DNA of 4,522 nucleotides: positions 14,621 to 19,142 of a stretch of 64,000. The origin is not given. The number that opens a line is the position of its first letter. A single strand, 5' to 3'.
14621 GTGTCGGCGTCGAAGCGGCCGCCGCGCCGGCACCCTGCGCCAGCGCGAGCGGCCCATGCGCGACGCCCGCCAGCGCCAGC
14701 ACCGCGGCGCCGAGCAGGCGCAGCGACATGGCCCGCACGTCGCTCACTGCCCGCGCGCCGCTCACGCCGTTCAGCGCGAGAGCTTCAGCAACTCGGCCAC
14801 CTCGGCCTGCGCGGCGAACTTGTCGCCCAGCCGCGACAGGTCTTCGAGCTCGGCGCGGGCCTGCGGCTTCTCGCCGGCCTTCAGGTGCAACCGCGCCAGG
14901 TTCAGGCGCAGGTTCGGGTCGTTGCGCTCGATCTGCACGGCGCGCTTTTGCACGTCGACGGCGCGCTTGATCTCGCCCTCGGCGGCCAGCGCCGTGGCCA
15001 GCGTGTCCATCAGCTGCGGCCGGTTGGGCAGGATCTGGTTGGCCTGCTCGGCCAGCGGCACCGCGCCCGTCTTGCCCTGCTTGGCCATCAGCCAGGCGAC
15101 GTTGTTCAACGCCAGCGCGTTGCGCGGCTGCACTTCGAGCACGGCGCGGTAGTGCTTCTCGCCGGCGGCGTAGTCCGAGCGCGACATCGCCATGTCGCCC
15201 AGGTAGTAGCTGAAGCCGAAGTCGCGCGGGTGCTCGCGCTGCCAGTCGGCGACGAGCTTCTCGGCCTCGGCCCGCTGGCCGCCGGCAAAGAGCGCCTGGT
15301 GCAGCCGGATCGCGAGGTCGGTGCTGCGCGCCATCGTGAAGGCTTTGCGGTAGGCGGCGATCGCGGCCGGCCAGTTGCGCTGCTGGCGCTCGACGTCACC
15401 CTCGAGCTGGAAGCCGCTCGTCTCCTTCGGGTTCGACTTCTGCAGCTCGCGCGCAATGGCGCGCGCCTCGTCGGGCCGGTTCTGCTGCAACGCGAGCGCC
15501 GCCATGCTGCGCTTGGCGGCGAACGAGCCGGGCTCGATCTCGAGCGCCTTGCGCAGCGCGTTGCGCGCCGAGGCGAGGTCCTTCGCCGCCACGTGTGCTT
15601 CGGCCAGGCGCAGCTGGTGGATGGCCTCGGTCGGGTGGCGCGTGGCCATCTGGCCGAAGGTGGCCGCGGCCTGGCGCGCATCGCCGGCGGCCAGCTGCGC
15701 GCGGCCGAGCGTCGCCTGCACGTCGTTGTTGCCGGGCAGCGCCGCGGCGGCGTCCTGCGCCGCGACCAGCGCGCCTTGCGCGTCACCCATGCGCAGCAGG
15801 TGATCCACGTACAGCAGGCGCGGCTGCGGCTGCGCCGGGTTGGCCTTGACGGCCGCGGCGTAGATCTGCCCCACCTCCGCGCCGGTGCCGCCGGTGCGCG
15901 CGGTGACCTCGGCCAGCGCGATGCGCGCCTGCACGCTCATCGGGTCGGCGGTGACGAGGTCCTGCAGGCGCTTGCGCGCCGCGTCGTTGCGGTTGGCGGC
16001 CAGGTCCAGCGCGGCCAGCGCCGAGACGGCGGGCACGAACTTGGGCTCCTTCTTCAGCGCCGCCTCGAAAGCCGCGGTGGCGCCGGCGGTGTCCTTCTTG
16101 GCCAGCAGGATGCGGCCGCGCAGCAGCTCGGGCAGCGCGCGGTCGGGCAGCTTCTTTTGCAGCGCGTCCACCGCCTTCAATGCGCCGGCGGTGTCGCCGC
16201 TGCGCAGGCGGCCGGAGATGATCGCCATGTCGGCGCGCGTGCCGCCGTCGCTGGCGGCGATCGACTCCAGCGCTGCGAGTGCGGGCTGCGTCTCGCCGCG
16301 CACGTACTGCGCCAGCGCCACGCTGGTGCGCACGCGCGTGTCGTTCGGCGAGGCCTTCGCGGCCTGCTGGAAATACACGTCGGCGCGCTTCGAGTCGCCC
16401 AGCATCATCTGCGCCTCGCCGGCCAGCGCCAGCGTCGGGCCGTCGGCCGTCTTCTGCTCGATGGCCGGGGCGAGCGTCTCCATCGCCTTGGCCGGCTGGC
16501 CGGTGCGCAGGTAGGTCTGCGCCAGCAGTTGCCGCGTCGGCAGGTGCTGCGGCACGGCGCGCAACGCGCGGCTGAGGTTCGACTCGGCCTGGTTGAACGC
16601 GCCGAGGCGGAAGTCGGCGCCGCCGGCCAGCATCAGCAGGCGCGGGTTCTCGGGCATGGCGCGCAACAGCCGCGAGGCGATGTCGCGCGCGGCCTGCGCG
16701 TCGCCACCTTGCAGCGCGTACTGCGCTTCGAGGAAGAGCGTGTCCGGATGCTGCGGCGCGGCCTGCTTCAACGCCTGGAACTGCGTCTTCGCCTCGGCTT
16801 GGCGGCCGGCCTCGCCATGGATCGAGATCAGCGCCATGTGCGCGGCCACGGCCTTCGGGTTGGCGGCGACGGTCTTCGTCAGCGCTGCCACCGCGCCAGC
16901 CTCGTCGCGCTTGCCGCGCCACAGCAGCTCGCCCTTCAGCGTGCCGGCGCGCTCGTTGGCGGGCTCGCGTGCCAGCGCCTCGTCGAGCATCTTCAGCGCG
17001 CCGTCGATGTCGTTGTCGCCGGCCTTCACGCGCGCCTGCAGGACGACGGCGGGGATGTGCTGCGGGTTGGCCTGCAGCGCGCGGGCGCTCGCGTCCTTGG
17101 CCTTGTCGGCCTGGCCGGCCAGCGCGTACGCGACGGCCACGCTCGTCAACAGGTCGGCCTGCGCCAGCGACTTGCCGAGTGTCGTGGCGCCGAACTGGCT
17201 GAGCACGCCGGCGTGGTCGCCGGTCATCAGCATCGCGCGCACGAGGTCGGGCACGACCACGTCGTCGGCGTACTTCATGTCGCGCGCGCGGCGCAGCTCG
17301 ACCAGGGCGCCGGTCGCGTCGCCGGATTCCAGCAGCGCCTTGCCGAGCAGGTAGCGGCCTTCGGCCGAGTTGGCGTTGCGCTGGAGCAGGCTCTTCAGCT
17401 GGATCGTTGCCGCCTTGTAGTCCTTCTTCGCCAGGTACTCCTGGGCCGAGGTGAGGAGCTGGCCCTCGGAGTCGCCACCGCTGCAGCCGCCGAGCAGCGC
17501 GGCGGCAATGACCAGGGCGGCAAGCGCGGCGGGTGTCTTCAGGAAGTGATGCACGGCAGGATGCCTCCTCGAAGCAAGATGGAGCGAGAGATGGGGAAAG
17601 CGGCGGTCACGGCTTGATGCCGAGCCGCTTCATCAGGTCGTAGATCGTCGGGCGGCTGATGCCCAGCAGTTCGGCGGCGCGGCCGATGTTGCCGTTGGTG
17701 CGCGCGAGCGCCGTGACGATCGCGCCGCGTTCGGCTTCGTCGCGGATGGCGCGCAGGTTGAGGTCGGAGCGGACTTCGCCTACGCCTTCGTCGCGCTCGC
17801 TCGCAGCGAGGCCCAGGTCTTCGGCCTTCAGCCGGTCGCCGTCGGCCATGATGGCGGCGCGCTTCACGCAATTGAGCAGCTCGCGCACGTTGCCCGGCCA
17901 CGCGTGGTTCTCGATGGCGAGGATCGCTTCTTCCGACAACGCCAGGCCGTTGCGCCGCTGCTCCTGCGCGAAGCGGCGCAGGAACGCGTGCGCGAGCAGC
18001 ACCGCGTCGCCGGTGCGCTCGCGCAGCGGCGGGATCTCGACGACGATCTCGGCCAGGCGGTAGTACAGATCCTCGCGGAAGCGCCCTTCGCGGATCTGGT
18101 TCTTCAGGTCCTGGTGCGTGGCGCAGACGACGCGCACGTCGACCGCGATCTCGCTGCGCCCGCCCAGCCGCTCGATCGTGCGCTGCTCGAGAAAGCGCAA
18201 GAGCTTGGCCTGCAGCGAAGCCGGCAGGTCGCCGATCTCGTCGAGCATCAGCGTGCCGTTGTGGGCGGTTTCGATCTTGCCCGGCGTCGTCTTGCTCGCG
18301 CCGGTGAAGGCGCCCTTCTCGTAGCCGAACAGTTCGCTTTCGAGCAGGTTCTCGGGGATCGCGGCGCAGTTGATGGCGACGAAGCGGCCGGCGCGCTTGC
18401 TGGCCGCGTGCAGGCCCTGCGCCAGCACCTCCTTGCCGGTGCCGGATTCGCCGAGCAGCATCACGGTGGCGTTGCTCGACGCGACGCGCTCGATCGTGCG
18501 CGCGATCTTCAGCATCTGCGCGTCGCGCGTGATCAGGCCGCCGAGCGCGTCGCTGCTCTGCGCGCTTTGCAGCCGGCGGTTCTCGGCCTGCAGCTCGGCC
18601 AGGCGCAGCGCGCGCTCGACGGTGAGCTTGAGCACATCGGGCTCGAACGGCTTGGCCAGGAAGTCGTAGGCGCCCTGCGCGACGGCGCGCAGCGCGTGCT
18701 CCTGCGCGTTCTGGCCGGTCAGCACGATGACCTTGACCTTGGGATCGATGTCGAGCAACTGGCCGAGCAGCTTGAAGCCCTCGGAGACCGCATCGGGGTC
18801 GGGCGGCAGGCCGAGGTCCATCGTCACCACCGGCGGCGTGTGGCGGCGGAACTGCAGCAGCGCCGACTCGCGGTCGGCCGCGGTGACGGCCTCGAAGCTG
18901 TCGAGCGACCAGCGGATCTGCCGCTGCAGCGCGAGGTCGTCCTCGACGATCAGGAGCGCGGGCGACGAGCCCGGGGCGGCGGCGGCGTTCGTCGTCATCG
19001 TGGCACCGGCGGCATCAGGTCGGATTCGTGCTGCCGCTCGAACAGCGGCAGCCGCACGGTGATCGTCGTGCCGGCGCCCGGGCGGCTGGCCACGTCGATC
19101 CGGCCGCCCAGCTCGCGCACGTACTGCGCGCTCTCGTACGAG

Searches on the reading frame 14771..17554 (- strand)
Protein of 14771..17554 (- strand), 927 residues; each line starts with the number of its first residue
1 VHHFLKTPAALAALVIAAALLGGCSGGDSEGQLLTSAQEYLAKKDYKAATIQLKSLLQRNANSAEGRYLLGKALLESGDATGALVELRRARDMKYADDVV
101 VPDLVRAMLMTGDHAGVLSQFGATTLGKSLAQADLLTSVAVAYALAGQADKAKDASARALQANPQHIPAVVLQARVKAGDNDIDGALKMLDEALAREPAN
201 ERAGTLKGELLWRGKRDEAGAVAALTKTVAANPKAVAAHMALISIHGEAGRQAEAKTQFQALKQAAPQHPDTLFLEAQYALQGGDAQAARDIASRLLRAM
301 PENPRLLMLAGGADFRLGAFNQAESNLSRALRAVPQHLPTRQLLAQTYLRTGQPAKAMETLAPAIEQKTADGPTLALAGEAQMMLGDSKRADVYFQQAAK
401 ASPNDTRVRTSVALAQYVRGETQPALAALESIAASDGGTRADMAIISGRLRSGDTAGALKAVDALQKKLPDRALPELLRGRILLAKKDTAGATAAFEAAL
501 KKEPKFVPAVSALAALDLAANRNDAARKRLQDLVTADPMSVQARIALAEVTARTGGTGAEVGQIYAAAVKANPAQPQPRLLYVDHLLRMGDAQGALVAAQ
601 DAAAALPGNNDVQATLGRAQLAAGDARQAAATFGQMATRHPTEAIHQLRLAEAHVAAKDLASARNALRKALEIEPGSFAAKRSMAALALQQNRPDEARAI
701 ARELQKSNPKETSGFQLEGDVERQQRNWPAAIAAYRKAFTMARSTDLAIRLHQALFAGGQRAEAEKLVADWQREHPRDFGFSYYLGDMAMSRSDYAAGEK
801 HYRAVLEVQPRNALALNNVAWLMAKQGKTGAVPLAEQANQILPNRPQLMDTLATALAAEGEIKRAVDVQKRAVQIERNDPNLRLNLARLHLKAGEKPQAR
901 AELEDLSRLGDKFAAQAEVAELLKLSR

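Call 11: search_protein_families(library=ncbifam, proteins=[window:14771-17554:-], max_evalue=0.00001)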
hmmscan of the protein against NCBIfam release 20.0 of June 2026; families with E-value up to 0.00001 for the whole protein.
window:14771-17554:- (927 aa): 20 families
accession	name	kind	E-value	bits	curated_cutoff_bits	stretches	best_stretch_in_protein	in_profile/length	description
TIGR02917.1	PEP_TPR_lipo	equivalog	2.2e-215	717.4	312.2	1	11-906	4-897/899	XrtA/PEP-CTERM system TPR-repeat protein PrsT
NF040959.1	MamA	equivalog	1.3e-33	116.2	200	2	731-887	21-180/204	magnetosome protein MamA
TIGR02521.1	type_IV_pilW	equivalog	9.2e-29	100.6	154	3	343-408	36-101/234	type IV pilus biogenesis/stability protein PilW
NF033920.0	C39_PA2778_fam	equivalog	3.3e-27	95.5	150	0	574-675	154-255/255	PA2778 family cysteine peptidase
NF052415.1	T3SS_chap_SctY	equivalog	1.5e-19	70.5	70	1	302-397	4-102/106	type III secretion apparatus assembly chaperone SctY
NF008520.0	PRK11447.1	equivalog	3.7e-19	68.1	858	1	617-779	358-529/1157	cellulose synthase complex outer membrane protein BcsC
TIGR00540.1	TPR_hemY_coli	hypoth_equivalog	4.1e-19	68.6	142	1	617-900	90-379/385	heme biosynthesis-associated TPR protein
TIGR02552.1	LcrH_SycD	equivalog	5.3e-15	55.3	104.8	0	523-609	34-119/136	SycD/LcrH family type III secretion system chaperone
NF052400.1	M48_BAM_BepA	equivalog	7.7e-14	51.3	570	0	683-793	312-423/483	beta-barrel assembly-enhancing protease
NF033762.1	social_mot_Tgl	equivalog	1.3e-13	50.9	225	0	148-291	81-225/252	social motility TPR repeat lipoprotein Tgl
NF008757.0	PRK11788.1-5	equivalog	1.4e-13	50.8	363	0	639-788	175-325/388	lipopolysaccharide assembly protein LapB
TIGR00990.1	3a0801s09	subfamily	1.7e-11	43.5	757.25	0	657-697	521-561/615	mitochondrial import receptor subunit TOM70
NF033758.1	gliding_GltE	equivalog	1e-10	41.2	225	0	386-574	134-322/411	adventurous gliding motility TPR repeat lipoprotein GltE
NF002725.1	PRK02603.1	equivalog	1.6e-10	41.3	143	0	845-915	71-141/173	photosystem I assembly protein Ycf3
TIGR02795.1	tol_pal_ybgF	equivalog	2e-10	41.3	90.1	0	447-546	10-115/119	tol-pal system protein YbgF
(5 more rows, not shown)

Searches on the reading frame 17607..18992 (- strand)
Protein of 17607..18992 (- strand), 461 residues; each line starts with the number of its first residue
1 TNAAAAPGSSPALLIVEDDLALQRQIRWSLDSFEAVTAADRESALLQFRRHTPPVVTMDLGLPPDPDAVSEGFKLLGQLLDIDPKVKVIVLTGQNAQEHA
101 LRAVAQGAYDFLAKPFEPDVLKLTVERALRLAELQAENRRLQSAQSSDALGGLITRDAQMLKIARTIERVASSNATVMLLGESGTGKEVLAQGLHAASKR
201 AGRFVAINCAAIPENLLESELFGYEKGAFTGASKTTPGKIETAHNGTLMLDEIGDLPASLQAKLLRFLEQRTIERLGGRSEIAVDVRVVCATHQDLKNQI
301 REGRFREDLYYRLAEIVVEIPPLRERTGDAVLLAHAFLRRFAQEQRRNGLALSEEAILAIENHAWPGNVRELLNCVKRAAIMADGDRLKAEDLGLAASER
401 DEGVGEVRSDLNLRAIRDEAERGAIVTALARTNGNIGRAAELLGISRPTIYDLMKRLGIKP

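Call 11: search_protein_families(library=ncbifam, proteins=[window:17607-18992:-], max_evalue=0.00001)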
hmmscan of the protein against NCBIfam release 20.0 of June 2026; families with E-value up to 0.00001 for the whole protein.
window:17607-18992:- (461 aa): 53 families (the best 25 are shown)
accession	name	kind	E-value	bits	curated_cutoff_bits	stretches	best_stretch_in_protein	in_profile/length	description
TIGR02915.1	PEP_resp_reg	equivalog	2e-213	709.2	502.6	1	13-460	1-445/445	PEP-CTERM-box response regulator transcription factor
NF008469.0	PRK11361.1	equivalog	4.6e-120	401.4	714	1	12-461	6-458/461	acetoacetate metabolism transcriptional regulator AtoC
TIGR01818.1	ntrC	equivalog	7.4e-110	367.9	558.6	1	14-395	2-379/463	nitrogen regulation protein NR(I)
NF041552.1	TF_PrdR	equivalog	9.2e-104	347.8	795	1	144-455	260-574/577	sigma-54 dependent transcriptional regulator PrdR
NF041946.1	LuxO_transreg_Vib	equivalog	9e-102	341.2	800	1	39-455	27-458/463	quorum-sensing sigma-54 dependent transcriptional regulator LuxO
NF051870.1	NAssimRespRegNtrX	equivalog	6.6e-101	338.4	600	1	14-459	5-452/452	nitrogen assimilation response regulator NtrX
TIGR01817.1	nifA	equivalog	1.1e-98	331.4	528.85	1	139-399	184-444/534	nif-specific transcriptional activator NifA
NF003451.0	PRK05022.1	equivalog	3.2e-92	309.9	476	1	125-460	159-511/512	nitric oxide reductase transcriptional regulator NorR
NF049963.1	RespRegFlgRCampy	domain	5.1e-92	309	750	1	13-456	3-426/429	fla regulon two-component system response regulator FlgR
NF008176.1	PRK10923.1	equivalog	6.1e-91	305.3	620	1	15-394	8-382/469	nitrogen regulation protein NR(I)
NF038308.1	RNA_repair_RtcR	equivalog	9.3e-90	301.9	650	1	128-449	157-503/530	RNA repair transcriptional activator RtcR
NF007689.0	PRK10365.1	equivalog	3.3e-89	299.7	760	1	14-452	9-437/441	sigma-54-dependent response regulator transcription factor ZraR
NF050807.1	TransRegFlbDCaul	equivalog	7.2e-89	298.7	750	1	86-452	71-433/454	sigma-54-dependent transcriptional regulator FlbD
TIGR02329.1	propionate_PrpR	equivalog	1.8e-88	297.5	499.2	1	103-455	166-525/526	propionate catabolism operon regulatory protein PrpR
NF011695.0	PRK15115.1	equivalog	5.3e-88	295.7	763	1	12-457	8-436/445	two-component system response regulator GlrR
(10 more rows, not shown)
